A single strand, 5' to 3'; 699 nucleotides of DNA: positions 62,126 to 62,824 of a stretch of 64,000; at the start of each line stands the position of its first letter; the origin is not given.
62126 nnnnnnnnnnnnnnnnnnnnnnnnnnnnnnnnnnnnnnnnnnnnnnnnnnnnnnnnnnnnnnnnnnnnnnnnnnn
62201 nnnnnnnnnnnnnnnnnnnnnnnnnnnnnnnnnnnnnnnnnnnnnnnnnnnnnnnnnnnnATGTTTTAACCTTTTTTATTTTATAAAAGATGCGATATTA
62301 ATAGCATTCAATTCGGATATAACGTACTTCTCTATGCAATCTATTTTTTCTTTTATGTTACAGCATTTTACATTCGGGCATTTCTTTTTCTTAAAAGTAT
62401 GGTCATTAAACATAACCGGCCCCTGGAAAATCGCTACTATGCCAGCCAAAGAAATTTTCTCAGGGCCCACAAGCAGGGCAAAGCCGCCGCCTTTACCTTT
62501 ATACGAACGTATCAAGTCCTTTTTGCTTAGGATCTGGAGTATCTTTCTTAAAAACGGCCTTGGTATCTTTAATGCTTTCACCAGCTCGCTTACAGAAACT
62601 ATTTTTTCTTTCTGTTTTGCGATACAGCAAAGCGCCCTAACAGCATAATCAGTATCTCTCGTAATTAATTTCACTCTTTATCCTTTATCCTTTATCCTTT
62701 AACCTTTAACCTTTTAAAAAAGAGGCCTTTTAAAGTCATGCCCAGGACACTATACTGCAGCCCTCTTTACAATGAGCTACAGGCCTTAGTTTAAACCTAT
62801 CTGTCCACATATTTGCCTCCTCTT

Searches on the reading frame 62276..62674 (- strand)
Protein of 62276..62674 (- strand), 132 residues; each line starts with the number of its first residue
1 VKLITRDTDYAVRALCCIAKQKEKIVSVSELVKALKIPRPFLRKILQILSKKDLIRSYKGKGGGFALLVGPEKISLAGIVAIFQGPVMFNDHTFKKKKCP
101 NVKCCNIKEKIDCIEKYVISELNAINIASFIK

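Call 9: search_protein_families(library=pfam, proteins=[window:62276-62674:-])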
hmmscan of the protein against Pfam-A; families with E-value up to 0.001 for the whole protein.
window:62276-62674:- (132 aa): 1 family
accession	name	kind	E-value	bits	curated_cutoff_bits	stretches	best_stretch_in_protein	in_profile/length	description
PF02082.26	Rrf2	-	4.4e-27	95.3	30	1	4-131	1-130/132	Iron-dependent Transcriptional regulator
